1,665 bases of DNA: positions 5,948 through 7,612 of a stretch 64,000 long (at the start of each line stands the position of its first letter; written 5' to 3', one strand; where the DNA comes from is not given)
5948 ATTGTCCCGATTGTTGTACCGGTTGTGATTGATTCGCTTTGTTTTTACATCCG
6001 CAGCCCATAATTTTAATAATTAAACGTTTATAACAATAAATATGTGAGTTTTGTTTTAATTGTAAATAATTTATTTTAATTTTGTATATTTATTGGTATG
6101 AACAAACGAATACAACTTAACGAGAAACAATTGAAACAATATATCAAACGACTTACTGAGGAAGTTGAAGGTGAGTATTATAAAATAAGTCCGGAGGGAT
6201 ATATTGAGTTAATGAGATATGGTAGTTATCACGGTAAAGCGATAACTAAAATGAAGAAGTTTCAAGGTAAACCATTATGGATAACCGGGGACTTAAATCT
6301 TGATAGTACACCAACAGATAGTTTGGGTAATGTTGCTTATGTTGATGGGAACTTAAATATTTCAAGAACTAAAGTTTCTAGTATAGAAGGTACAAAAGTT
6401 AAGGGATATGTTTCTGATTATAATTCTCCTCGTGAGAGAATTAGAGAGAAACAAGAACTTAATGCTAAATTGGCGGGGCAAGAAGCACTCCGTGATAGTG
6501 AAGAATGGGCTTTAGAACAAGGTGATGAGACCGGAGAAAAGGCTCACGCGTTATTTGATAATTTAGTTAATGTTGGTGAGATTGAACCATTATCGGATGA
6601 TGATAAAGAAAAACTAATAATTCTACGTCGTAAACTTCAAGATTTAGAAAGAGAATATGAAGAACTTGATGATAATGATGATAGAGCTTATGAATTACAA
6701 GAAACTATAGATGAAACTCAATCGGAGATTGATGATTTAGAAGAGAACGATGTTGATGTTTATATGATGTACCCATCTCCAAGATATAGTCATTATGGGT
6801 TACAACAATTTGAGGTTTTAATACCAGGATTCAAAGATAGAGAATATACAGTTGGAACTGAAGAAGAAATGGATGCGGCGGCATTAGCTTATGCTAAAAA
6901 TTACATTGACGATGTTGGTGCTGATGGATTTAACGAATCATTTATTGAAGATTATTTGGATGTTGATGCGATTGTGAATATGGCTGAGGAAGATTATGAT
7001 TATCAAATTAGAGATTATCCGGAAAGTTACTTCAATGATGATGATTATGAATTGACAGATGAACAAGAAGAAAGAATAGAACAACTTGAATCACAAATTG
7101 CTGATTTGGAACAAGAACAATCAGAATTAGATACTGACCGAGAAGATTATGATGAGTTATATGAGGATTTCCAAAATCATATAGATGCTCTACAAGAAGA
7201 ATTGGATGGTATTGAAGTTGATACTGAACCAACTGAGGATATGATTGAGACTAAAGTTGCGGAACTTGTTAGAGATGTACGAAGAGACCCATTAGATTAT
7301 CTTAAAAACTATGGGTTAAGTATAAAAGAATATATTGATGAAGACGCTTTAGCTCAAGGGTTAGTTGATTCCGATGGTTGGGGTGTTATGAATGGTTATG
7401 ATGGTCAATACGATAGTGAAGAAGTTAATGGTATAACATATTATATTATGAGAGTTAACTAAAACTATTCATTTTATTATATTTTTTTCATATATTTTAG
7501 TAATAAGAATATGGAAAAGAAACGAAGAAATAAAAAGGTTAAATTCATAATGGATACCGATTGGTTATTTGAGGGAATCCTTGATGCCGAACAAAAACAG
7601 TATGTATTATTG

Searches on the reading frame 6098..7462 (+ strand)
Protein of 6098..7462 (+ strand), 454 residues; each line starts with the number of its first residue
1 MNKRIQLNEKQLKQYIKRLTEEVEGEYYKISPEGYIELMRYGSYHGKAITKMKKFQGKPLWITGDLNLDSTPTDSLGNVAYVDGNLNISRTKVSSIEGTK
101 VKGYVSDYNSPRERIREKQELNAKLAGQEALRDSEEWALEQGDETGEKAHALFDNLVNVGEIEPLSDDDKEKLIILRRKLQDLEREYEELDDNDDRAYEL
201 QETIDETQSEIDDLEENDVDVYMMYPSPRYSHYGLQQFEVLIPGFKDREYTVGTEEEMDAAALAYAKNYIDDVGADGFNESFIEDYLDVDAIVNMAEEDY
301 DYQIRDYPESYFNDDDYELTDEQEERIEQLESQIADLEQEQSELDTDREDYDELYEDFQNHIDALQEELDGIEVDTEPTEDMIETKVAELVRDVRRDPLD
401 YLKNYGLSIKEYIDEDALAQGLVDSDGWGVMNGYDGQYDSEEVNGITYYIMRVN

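Call 21: search_protein_families(library=phrogs, proteins=[window:6098-7462:+], max_evalue=0.001)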
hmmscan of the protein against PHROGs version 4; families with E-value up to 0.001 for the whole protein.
window:6098-7462:+ (454 aa): 1 family
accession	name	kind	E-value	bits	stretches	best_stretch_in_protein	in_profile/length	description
phrog_530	-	head and packaging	1.6e-08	35.1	0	312-411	214-309/390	head maturation protease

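Call 22: search_protein_families(library=pfam, proteins=[window:6098-7462:+], max_evalue=0.001)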
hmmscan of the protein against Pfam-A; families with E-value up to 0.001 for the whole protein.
window:6098-7462:+ (454 aa): 0 families

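Call 76: search_dna_similar(query=window:6098-7462:+, collection=phages, mode=protein, max_evalue=0.001, max_rows=12)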
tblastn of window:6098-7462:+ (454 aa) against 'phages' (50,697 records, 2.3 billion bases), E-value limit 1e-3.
No match.
